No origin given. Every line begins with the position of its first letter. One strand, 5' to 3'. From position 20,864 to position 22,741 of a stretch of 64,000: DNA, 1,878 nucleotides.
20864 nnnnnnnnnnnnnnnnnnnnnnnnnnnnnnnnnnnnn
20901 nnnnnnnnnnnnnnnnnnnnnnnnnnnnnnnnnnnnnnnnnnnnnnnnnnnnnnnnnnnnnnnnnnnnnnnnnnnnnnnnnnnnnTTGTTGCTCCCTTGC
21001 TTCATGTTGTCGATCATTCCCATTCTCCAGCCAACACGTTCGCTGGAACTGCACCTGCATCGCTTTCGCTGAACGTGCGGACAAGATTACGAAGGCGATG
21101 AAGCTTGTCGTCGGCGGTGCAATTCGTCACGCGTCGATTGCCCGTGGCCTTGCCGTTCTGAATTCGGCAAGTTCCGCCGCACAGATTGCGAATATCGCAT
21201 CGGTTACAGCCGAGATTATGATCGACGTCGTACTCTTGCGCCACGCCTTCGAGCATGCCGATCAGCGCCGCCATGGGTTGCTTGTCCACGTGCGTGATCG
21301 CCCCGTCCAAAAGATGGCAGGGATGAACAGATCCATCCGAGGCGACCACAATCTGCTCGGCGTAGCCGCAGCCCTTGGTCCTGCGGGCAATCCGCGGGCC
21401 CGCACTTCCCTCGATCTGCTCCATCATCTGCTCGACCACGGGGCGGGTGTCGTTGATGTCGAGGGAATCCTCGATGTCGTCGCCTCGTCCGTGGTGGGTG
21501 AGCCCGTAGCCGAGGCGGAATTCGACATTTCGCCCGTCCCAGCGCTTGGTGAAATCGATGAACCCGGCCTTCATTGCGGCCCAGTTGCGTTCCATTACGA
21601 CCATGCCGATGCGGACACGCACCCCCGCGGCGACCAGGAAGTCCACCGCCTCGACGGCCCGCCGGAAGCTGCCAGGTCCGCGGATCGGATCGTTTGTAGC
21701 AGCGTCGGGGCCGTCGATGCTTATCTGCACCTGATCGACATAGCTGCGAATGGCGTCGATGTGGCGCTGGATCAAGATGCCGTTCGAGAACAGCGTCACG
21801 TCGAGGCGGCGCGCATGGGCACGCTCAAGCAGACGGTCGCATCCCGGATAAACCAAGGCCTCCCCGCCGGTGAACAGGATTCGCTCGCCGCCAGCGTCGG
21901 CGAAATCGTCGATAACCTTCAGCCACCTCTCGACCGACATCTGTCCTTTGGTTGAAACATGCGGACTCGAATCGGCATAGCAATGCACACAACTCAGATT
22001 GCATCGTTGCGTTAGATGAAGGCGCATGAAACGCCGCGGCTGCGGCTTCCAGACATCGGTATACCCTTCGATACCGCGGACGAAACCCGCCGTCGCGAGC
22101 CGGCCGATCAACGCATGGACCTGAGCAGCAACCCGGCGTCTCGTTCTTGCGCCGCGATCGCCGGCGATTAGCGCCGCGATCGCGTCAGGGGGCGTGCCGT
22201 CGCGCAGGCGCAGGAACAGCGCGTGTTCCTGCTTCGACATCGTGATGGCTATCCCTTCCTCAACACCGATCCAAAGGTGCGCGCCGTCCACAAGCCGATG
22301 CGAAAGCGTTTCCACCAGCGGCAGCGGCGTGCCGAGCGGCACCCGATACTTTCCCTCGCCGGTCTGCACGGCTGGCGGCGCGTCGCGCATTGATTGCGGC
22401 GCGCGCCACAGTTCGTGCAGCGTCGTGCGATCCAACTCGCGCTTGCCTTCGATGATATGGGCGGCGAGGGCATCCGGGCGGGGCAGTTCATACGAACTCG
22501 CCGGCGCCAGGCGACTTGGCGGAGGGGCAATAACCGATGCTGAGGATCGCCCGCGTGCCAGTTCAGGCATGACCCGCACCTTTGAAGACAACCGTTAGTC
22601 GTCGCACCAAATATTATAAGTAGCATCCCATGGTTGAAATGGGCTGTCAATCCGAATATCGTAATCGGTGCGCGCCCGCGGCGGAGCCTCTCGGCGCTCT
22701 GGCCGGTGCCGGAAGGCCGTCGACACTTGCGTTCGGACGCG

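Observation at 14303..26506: Twelve-gene radical-SAM/oxygenase cassette: an uncharacterised RiPP-like or small-protein modification system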

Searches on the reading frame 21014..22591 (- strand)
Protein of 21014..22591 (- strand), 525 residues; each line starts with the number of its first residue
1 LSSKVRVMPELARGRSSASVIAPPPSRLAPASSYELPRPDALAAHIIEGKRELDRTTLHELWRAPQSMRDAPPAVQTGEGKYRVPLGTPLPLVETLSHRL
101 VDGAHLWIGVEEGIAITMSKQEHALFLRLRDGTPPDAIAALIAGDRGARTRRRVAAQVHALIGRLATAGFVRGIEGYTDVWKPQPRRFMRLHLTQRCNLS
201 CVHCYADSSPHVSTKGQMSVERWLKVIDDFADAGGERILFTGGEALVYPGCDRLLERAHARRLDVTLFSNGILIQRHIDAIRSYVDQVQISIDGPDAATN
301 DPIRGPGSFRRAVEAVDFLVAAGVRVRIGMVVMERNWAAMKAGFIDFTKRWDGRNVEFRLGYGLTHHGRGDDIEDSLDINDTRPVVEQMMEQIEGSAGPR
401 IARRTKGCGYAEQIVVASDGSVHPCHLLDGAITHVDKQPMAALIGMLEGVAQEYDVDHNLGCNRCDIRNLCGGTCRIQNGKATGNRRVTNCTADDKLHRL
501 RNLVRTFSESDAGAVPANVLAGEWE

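Call 4: search_protein_families(library=ncbifam, proteins=[window:21014-22591:-], max_evalue=0.01)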
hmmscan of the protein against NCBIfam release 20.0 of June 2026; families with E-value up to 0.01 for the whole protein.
window:21014-22591:- (525 aa): 69 families (the best 25 are shown)
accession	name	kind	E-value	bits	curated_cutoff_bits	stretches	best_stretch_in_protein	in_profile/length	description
NF045574.1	sacti_mat_StsB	exception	4.2e-32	111.6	625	1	192-488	101-408/466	StsB family radical SAM/SPASM domain sactipeptide maturase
TIGR04545.1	rSAM_ahbD_hemeb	equivalog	1e-27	97.5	500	2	192-375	5-186/339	heme b synthase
TIGR03962.1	mycofact_rSAM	equivalog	1.8e-26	93.1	265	1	191-379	16-200/339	mycofactocin radical SAM maturase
TIGR04055.1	rSAM_NirJ2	equivalog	5.9e-26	91.8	500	1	193-477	6-305/326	putative heme d1 biosynthesis radical SAM protein NirJ2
TIGR04546.1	rSAM_ahbC_deAc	equivalog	6.3e-25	87.8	650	1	192-393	44-243/390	12,18-didecarboxysiroheme deacetylase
TIGR04053.2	TIGR04053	equivalog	1.4e-23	83.7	395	1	193-390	14-211/366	TIGR04053 family radical SAM/SPASM domain-containing protein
TIGR04051.1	rSAM_NirJ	equivalog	3.9e-23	82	515.45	1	192-391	7-204/354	heme d1 biosynthesis radical SAM protein NirJ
TIGR04082.1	rSAM_for_selen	equivalog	7e-23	81.2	350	1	190-336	202-348/516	thio(seleno)oxazole modification radical SAM maturase SbtM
NF049973.1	radical_Rv1681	equivalog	9.2e-23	80.7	380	1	195-340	80-227/326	Rv1681 family radical SAM protein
TIGR04250.1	SCM_rSAM_ScmE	equivalog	1e-22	80.5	400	1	187-337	3-155/358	SynChlorMet cassette radical SAM/SPASM protein ScmE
TIGR04347.1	pseudo_SAM_Halo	equivalog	2.7e-22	79.6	525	1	186-391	37-240/390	TIGR04347 family pseudo-SAM/SPASM protein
TIGR02666.1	moaA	equivalog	3.4e-22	78.9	284.05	1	187-350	10-182/336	GTP 3',8-cyclase MoaA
TIGR04251.1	SCM_rSAM_ScmF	equivalog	7.5e-22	78.2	400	1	186-358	3-179/353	SynChlorMet cassette radical SAM/SPASM protein ScmF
NF012164.0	AlbA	equivalog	2.1e-21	75.9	850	1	190-429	116-360/442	subtilosin maturase AlbA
TIGR04054.1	rSAM_NirJ1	equivalog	2.3e-21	75.9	650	1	192-392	41-239/387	putative heme d1 biosynthesis radical SAM protein NirJ1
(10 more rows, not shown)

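Call 5: search_protein_families(library=pfam, proteins=[window:21014-22591:-], max_evalue=0.01)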
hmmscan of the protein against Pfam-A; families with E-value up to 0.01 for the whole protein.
window:21014-22591:- (525 aa): 2 families
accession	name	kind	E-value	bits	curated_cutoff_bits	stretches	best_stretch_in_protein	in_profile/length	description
PF04055.27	Radical_SAM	-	2.6e-25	90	29.5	1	193-334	3-152/166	Radical SAM superfamily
PF13353.11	Fer4_12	-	2.5e-07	31.5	22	1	192-295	10-116/137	4Fe-4S single cluster domain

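Call 9: find_encoding_contigs(protein=window:21014-22570:-, flank=10000, max_places=6)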
Protein window:21014-22570:- (518 aa): 7 contigs read that carry it; 4 places shown.
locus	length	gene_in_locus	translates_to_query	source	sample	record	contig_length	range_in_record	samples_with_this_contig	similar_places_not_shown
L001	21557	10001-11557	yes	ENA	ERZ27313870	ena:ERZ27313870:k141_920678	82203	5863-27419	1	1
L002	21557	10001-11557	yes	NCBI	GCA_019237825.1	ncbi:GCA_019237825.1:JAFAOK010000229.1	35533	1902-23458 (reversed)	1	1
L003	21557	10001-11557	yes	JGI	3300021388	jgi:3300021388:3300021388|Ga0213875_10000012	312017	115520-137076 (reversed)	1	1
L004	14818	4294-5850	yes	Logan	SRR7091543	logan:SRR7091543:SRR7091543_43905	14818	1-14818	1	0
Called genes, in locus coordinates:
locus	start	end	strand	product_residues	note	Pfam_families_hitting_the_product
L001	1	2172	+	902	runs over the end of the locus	PF10101:DUF2339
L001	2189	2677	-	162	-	PF00210:Ferritin, PF02915:Rubrerythrin (faint)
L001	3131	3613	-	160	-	-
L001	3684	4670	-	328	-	PF08240:ADH_N, PF00107:ADH_zinc_N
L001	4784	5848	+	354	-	PF02558:ApbA, PF03721:UDPG_MGDP_dh_N (weak), PF08546:ApbA_C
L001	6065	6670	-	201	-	PF01966:HD (weak)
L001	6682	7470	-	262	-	PF05721:PhyH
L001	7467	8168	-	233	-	PF13640:2OG-FeII_Oxy_3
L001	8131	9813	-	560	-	PF02310:B12-binding (faint), PF04055:Radical_SAM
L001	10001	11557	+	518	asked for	PF04055:Radical_SAM, PF13353:Fer4_12 (weak)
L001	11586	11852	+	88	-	-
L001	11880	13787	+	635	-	PF04055:Radical_SAM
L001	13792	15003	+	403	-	PF08007:JmjC_2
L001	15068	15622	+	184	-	PF00777:Glyco_transf_29 (weak)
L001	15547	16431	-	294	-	PF05721:PhyH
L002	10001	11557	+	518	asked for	PF04055:Radical_SAM, PF13353:Fer4_12 (weak)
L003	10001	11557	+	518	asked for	PF04055:Radical_SAM, PF13353:Fer4_12 (weak)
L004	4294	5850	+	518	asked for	PF04055:Radical_SAM, PF13353:Fer4_12 (weak)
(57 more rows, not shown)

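Call 11: find_homologous_proteins(query=window:21014-22570:-, max_evalue=1e-20)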
Query window:21014-22570:- (518 aa): 172 proteins with E <= 1e-20 among 8000 candidates; the best 120 are listed.
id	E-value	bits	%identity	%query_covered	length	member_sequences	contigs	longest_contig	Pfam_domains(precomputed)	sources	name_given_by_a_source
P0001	0.0e+0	1193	100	100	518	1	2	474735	PF04055.28,PF13353.12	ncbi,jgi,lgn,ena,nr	ncbi:MAG: radical SAM protein [Hyphomicrobiales bacterium]|nr:radical SAM protein [Hyphomicrobiales 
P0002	8.5e-283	957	79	99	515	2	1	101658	PF04055.28,PF13353.12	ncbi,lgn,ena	ncbi:MAG: radical SAM protein [Xanthobacteraceae bacterium]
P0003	1.5e-270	916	77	97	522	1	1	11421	PF04055.28,PF13353.12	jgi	jgi:radical SAM protein with 4Fe4S-binding SPASM domain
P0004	1.6e-268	910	76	97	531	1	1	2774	PF04055.28,PF13353.12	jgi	jgi:radical SAM protein with 4Fe4S-binding SPASM domain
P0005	1.2e-256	870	73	98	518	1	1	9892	PF04055.28,PF13353.12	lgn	-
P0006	1.4e-223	761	66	96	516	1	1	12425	PF04055.28,PF13353.12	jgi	jgi:radical SAM protein with 4Fe4S-binding SPASM domain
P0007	2.8e-219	747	66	93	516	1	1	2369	PF04055.28,PF13353.12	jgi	jgi:radical SAM protein with 4Fe4S-binding SPASM domain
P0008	5.8e-219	746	66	96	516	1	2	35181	PF04055.28,PF13353.12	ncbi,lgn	-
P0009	2.5e-217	741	64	96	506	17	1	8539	PF04055.28,PF13353.12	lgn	-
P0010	2.5e-217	741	65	96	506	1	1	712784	PF04055.28,PF13353.12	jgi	jgi:radical SAM protein with 4Fe4S-binding SPASM domain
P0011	2.0e-216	738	64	96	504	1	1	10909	PF04055.28,PF13353.12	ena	-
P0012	1.3e-215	735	64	96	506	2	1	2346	PF04055.28,PF13353.12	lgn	-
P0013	1.5e-213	728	64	97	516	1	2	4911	PF04055.28,PF13353.12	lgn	-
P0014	3.5e-213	727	64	96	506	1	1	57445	PF04055.28,PF13353.12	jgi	jgi:radical SAM protein with 4Fe4S-binding SPASM domain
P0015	1.4e-211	722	64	96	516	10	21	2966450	PF04055.28,PF13353.12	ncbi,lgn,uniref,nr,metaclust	ncbi:radical SAM/SPASM domain-containing protein [Burkholderia thailandensis]|uniref:radical SAM/SPA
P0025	6.7e-203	693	63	94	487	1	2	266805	PF04055.28,PF13353.12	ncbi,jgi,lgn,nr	ncbi:MAG TPA: radical SAM protein [Allosphingosinicella sp.]|jgi:radical SAM protein with 4Fe4S-bind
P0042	1.7e-162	560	53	94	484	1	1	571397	PF04055.28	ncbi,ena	-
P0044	5.6e-158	545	48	93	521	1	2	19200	PF04055.28,PF13353.12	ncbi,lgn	ncbi:MAG: radical SAM protein [Egibacteraceae bacterium]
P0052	9.3e-141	488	48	93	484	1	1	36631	PF04055.28,PF13353.12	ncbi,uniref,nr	ncbi:radical SAM/SPASM domain-containing protein [Rhizobium leguminosarum]|uniref:radical SAM/SPASM 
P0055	1.8e-136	474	45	93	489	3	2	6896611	PF04055.28,PF13353.12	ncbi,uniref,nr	ncbi:radical SAM/SPASM domain-containing protein [Pseudomonas sessilinigenes]|uniref:Radical SAM pro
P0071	3.1e-130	453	45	85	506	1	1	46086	PF04055.28,PF13353.12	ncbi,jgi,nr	ncbi:MAG TPA: radical SAM protein [Kofleriaceae bacterium]|jgi:radical SAM protein with 4Fe4S-bindin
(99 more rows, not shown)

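Call 12: find_encoding_contigs(protein=P0015, flank=10000, max_places=2)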
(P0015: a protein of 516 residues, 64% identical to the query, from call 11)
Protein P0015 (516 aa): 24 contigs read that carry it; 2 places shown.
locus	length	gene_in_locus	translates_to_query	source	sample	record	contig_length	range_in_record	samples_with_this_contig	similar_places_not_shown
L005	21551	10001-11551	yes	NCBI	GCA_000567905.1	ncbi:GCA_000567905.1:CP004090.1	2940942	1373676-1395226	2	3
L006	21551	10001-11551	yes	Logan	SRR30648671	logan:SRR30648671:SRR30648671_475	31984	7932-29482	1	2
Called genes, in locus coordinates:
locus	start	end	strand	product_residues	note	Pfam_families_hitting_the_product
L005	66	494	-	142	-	PF00583:Acetyltransf_1, PF13508:Acetyltransf_7 (weak), PF13673:Acetyltransf_10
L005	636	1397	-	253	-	PF00106:adh_short, PF13561:adh_short_C2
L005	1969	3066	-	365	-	PF00724:Oxidored_FMN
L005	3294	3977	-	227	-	PF01965:DJ-1_PfpI, PF17124:ThiJ_like (weak)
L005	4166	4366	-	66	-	-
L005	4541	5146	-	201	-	PF00440:TetR_N, PF16925:TetR_C_13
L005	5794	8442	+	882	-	PF07812:TfuA, PF02624:YcaO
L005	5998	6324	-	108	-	-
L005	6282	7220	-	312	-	-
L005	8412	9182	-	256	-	PF05721:PhyH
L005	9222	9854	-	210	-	PF13640:2OG-FeII_Oxy_3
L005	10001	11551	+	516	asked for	PF04055:Radical_SAM, PF13353:Fer4_12 (weak)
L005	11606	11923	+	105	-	-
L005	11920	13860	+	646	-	PF04055:Radical_SAM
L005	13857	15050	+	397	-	PF08007:JmjC_2, PF13621:Cupin_8 (faint)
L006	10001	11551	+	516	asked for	PF04055:Radical_SAM, PF13353:Fer4_12 (weak)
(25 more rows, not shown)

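Call 13: find_encoding_contigs(protein=P0055, flank=10000, max_places=1)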
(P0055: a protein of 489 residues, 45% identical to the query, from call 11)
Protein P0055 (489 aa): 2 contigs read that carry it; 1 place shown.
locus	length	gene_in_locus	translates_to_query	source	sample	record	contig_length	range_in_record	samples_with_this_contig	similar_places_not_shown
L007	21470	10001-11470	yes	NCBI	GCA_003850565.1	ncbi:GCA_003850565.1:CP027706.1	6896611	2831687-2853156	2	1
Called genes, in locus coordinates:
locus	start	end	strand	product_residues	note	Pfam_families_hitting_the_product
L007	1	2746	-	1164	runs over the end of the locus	PF01443:Viral_helicase1 (faint), PF13086:AAA_11 (weak), PF13604:AAA_30 (faint), PF13087:AAA_12, PF13091:PLDc_2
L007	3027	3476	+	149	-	-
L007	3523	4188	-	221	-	PF13759:2OG-FeII_Oxy_5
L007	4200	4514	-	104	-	PF09498:DUF2388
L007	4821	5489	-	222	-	-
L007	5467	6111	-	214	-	-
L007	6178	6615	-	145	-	-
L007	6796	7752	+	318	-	PF00165:HTH_AraC (faint), PF12833:HTH_18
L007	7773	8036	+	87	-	-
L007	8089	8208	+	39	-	-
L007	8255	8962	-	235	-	PF05721:PhyH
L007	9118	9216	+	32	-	-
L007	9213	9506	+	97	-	PF11275:DUF3077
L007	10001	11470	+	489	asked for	PF13353:Fer4_12 (weak), PF04055:Radical_SAM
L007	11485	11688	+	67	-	-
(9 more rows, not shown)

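Call 14: find_encoding_contigs(protein=P0052, flank=10000, max_places=1)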
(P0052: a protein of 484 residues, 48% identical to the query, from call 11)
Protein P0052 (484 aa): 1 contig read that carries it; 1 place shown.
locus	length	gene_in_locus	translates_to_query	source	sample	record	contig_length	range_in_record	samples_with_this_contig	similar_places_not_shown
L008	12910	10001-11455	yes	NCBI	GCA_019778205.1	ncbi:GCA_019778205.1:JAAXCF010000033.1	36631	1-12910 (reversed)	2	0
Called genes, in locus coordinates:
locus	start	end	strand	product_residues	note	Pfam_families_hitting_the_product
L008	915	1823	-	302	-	PF00126:HTH_1, PF03466:LysR_substrate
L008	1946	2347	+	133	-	PF13577:SnoaL_4, PF13474:SnoaL_3, PF14534:DUF4440, PF12680:SnoaL_2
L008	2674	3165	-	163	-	-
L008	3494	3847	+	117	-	PF16998:17kDa_Anti_2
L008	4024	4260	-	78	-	-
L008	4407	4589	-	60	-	PF12244:DUF3606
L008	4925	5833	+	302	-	PF02735:Ku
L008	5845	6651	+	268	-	PF02735:Ku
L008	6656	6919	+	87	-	-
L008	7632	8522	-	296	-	PF00126:HTH_1, PF03466:LysR_substrate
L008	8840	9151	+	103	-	PF03869:Arc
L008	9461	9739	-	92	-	-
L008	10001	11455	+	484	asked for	PF04055:Radical_SAM, PF13353:Fer4_12 (weak)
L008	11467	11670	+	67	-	-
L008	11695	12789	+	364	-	PF08007:JmjC_2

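Call 21: find_encoding_contigs(protein=P0071, flank=10000, max_places=1)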
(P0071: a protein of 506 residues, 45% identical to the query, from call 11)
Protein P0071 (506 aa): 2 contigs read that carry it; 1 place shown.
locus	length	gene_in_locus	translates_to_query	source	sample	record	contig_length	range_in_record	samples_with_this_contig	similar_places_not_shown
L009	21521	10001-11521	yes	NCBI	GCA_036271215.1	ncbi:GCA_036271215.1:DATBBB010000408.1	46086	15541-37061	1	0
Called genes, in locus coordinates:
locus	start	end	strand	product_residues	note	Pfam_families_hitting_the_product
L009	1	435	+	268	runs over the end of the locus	-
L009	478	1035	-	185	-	PF00578:AhpC-TSA, PF08534:Redoxin, PF00085:Thioredoxin, PF13098:Thioredoxin_2 (faint), PF13905:Thioredoxin_8 (weak)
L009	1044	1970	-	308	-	PF13098:Thioredoxin_2 (faint), PF13462:Thioredoxin_4, PF01323:DSBA, PF13743:Thioredoxin_5 (faint)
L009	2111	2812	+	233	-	PF00440:TetR_N, PF08359:TetR_C_4, PF17932:TetR_C_24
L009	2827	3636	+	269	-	PF01012:ETF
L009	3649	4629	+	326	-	PF01012:ETF, PF00766:ETF_alpha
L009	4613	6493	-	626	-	PF04055:Radical_SAM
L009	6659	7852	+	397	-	PF08007:JmjC_2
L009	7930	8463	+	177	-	PF13640:2OG-FeII_Oxy_3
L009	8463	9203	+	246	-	PF05721:PhyH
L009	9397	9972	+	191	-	-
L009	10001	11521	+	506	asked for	PF04055:Radical_SAM, PF13353:Fer4_12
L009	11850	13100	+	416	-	PF13621:Cupin_8 (weak), PF08007:JmjC_2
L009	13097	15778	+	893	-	PF07812:TfuA, PF02624:YcaO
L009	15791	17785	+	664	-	PF02543:Carbam_trans_N, PF16861:Carbam_trans_C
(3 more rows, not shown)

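Call 22: find_encoding_contigs(protein=P0044, flank=10000, max_places=1)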
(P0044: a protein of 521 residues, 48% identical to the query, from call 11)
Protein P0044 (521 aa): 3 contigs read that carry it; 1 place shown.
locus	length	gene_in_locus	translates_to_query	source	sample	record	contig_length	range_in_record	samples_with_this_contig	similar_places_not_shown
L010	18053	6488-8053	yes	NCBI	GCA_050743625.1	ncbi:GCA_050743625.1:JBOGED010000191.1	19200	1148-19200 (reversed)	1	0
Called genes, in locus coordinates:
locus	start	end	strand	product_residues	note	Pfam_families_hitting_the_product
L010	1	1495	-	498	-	PF00310:GATase_2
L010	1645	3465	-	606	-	PF00664:ABC_membrane, PF00005:ABC_tran, PF02463:SMC_N (faint)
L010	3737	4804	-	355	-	PF02547:Queuosine_synth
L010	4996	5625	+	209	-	PF13640:2OG-FeII_Oxy_3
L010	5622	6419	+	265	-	PF05721:PhyH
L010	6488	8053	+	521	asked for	PF13353:Fer4_12 (weak), PF04055:Radical_SAM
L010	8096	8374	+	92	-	-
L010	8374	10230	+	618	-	PF04055:Radical_SAM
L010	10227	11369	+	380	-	PF08007:JmjC_2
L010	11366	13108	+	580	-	PF02310:B12-binding, PF04055:Radical_SAM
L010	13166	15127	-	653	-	PF00005:ABC_tran, PF02463:SMC_N (faint), PF03193:RsgA_GTPase (faint), PF13175:AAA_15 (faint), PF13476:AAA_23 (faint), PF12848:ABC_tran_Xtn, PF00005:ABC_tran, PF16326:ABC_tran_CTD, +4 more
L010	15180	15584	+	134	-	-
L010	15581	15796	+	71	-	-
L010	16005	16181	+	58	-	-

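Call 23: find_encoding_contigs(protein=P0025, flank=10000, max_places=1)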
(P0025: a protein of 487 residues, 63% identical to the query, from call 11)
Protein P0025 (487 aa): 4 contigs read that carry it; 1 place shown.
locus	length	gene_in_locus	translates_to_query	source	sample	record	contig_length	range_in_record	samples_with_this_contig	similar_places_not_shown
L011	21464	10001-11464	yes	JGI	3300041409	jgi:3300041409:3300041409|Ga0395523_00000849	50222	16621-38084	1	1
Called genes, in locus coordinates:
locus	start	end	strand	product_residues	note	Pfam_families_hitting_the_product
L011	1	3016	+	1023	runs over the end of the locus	PF00754:F5_F8_type_C, PF22633:F5_F8_type_C_2 (weak)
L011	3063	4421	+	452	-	PF00232:Glyco_hydro_1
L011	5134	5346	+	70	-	-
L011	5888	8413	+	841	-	PF07812:TfuA, PF02624:YcaO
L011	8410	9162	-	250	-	PF05721:PhyH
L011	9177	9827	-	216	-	PF13640:2OG-FeII_Oxy_3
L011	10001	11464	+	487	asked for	PF04055:Radical_SAM, PF13353:Fer4_12 (weak)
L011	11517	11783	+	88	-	-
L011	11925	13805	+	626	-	PF02310:B12-binding (faint), PF04055:Radical_SAM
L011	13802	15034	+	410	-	PF13621:Cupin_8 (faint), PF08007:JmjC_2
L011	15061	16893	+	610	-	PF02543:Carbam_trans_N, PF16861:Carbam_trans_C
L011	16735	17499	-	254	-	PF05721:PhyH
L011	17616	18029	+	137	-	-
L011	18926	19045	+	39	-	-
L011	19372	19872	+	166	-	PF13699:eCIS_core (weak)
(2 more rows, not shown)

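Call 29: find_encoding_contigs(protein=P0002, flank=10000, max_places=1)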
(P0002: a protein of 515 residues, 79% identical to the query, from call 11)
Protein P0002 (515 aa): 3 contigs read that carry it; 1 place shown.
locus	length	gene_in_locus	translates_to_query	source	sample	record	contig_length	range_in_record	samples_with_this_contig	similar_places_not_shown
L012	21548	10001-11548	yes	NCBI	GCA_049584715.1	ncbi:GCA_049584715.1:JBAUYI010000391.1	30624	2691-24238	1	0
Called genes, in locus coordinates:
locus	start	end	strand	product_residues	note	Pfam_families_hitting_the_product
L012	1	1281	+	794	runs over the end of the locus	PF01315:Ald_Xan_dh_C, PF02738:MoCoBD_1, PF20256:MoCoBD_2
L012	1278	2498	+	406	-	PF07690:MFS_1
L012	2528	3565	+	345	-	PF01547:SBP_bac_1 (weak), PF13416:SBP_bac_8, PF13343:SBP_bac_6 (weak)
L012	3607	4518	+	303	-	PF01557:FAA_hydrolase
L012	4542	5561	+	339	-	PF00903:Glyoxalase (weak), PF13669:Glyoxalase_4 (faint), PF18029:Glyoxalase_6 (faint), PF00903:Glyoxalase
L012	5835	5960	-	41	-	-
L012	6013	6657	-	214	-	PF01966:HD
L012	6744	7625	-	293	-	PF05721:PhyH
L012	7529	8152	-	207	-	PF13640:2OG-FeII_Oxy_3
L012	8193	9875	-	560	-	PF02310:B12-binding (weak), PF04055:Radical_SAM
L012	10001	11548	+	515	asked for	PF13353:Fer4_12, PF04055:Radical_SAM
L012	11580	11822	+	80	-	-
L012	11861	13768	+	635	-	PF04055:Radical_SAM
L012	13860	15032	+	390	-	PF08007:JmjC_2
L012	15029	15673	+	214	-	PF00777:Glyco_transf_29 (faint)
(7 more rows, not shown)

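Call 30: find_encoding_contigs(protein=P0010, flank=10000, max_places=1)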
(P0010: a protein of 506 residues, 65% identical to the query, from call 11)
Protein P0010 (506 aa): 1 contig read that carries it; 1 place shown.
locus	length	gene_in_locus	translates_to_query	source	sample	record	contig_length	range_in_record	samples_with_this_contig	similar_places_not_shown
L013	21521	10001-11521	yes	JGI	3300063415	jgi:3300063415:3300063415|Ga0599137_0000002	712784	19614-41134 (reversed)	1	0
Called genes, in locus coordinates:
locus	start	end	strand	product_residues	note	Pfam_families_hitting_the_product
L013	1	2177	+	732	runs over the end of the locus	PF02738:MoCoBD_1, PF20256:MoCoBD_2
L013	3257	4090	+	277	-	PF00535:Glycos_transf_2 (weak), PF01697:Glyco_transf_92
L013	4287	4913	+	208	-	PF13640:2OG-FeII_Oxy_3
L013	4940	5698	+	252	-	PF05721:PhyH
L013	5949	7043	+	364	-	-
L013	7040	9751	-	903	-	PF07812:TfuA, PF02624:YcaO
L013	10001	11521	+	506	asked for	PF13353:Fer4_12, PF04055:Radical_SAM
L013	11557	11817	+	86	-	-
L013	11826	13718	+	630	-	PF02310:B12-binding (weak), PF04055:Radical_SAM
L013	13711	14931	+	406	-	PF08007:JmjC_2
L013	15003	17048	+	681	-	PF02543:Carbam_trans_N, PF16861:Carbam_trans_C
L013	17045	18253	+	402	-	-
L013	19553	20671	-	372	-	PF00383:dCMP_cyt_deam_1, PF01872:RibD_C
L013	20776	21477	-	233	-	PF00925:GTP_cyclohydro2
